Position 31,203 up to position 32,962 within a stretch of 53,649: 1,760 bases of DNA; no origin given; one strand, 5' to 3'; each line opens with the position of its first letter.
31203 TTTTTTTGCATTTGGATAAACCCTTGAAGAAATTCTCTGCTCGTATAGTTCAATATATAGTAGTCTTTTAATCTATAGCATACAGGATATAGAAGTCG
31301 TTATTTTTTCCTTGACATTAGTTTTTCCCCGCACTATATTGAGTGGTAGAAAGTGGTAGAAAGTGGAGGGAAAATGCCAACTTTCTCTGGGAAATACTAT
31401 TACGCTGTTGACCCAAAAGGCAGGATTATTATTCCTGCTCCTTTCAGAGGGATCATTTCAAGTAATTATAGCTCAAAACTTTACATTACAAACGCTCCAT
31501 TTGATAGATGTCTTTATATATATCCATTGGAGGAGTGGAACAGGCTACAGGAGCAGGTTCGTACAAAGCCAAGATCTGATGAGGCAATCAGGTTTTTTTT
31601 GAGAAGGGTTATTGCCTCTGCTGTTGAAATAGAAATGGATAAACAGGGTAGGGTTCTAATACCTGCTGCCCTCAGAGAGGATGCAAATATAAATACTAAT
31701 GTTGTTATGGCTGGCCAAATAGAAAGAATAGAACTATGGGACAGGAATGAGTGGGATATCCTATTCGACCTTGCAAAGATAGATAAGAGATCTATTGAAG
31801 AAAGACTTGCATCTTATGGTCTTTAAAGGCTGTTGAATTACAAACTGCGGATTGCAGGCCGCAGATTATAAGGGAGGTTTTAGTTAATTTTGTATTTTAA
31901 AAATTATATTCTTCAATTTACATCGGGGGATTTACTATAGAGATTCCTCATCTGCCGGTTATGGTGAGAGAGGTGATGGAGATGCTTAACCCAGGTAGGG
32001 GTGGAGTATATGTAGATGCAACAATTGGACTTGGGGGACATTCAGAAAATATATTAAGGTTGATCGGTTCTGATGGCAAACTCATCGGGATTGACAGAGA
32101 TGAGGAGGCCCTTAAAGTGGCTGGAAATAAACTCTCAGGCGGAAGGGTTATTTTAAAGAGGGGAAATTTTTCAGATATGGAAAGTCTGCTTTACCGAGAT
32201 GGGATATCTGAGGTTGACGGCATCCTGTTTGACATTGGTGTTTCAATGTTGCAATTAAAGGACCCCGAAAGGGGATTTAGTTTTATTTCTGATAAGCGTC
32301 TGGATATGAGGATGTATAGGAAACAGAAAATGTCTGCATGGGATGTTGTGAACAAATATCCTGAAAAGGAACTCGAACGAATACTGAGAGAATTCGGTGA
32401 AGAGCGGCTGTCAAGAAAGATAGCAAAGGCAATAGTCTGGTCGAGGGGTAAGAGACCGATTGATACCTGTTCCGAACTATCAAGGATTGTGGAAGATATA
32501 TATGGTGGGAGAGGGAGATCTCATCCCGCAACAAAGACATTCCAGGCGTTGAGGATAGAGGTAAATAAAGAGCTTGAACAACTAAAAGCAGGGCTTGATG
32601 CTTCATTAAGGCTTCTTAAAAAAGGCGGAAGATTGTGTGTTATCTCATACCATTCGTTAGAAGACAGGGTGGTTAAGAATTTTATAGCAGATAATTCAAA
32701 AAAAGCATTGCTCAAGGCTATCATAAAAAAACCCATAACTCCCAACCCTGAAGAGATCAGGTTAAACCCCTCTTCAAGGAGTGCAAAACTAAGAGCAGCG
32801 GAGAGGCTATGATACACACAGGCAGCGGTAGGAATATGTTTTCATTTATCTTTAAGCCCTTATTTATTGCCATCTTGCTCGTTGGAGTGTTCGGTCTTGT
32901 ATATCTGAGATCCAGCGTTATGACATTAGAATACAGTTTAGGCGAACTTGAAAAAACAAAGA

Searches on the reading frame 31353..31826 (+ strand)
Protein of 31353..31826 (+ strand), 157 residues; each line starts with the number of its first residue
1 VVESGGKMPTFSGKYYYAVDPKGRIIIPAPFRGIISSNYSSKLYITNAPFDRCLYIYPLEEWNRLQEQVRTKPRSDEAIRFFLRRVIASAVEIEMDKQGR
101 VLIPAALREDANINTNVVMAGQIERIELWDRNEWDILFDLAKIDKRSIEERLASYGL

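Call 67: search_protein_families(library=pfam, proteins=[window:31353-31826:+], max_evalue=0.00001)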
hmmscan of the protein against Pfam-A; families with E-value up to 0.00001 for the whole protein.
window:31353-31826:+ (157 aa): 1 family
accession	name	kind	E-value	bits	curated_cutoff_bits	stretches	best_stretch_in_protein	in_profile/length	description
PF02381.23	MraZ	-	4.2e-29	100.8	23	2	88-152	3-68/72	MraZ protein, putative antitoxin-like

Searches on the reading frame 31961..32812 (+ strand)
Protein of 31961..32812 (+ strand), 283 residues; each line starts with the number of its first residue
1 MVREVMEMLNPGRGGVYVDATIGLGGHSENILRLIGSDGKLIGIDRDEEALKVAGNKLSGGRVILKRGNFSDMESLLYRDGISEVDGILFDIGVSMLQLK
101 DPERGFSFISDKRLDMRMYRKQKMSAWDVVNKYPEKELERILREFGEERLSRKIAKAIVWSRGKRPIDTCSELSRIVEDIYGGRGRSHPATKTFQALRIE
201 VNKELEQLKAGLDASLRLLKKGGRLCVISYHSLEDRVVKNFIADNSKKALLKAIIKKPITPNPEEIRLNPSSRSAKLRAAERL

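Call 68: search_protein_families(library=pfam, proteins=[window:31961-32812:+], max_evalue=0.00001)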
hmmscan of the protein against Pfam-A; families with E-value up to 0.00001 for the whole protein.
window:31961-32812:+ (283 aa): 2 families
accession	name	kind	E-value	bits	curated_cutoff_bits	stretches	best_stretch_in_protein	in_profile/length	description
PF01795.25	Methyltransf_5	-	3.1e-98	329.5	27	1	1-282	8-308/309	MraW methylase family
PF13847.12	Methyltransf_31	-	9.2e-07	29.1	27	0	18-89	8-79/145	Methyltransferase domain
